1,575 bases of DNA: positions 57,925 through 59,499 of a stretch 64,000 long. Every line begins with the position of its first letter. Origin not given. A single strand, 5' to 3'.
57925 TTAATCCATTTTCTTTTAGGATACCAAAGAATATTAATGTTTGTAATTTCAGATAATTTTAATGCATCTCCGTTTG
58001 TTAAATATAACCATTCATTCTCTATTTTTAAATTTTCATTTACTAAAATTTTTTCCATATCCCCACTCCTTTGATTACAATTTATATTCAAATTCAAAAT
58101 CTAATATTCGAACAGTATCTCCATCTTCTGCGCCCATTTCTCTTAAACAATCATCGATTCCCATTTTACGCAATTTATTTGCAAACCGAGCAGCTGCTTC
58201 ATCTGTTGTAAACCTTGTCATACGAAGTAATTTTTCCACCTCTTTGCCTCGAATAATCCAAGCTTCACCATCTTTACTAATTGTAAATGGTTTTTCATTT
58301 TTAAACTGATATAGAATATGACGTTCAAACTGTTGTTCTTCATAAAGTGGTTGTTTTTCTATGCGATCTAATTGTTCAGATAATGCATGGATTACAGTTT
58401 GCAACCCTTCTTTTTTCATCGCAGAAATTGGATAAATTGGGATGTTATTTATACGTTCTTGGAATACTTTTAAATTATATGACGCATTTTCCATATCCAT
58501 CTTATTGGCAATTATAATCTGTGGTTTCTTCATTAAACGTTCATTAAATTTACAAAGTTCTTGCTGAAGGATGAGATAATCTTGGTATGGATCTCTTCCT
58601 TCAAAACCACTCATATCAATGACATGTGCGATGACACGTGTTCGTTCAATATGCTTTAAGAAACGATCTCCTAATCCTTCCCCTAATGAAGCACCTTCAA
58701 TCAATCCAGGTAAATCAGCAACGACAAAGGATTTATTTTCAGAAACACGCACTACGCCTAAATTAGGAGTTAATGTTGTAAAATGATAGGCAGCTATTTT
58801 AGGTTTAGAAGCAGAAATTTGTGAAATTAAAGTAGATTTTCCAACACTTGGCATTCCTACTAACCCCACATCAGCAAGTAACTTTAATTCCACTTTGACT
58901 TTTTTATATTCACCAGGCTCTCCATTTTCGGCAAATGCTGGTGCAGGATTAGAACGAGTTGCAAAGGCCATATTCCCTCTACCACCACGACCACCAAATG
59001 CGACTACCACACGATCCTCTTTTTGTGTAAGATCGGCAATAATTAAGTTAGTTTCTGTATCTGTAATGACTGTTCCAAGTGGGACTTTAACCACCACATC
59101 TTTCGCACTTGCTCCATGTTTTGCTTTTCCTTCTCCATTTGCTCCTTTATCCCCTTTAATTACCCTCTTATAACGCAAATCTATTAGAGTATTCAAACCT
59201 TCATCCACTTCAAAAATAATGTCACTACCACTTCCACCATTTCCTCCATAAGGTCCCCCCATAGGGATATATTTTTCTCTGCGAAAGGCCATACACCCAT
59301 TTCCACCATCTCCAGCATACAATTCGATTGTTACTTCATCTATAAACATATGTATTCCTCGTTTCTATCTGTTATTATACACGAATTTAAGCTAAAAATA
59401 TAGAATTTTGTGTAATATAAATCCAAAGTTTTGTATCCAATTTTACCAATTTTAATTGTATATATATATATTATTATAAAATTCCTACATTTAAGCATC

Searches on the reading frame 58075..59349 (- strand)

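Call 86: search_protein_families(library=pfam, proteins=[window:58075-59349:-], max_evalue=0.00001)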
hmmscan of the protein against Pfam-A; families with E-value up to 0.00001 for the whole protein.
window:58075-59349:- (424 aa): 4 families
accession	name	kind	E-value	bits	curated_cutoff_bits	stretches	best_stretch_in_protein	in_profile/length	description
PF01018.28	GTP1_OBG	-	5.4e-59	198.7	27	1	3-157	1-155/155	GTP1/OBG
PF09269.16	DUF1967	-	1e-25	90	27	1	355-422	1-70/70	Domain of unknown function (DUF1967)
PF01926.29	MMR_HSR1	-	8.1e-25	87.6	21.9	1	160-283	1-113/113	50S ribosome-binding GTPase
PF02421.24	FeoB_N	-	2.1e-12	47.3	27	1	161-322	3-155/156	Ferrous iron transport protein B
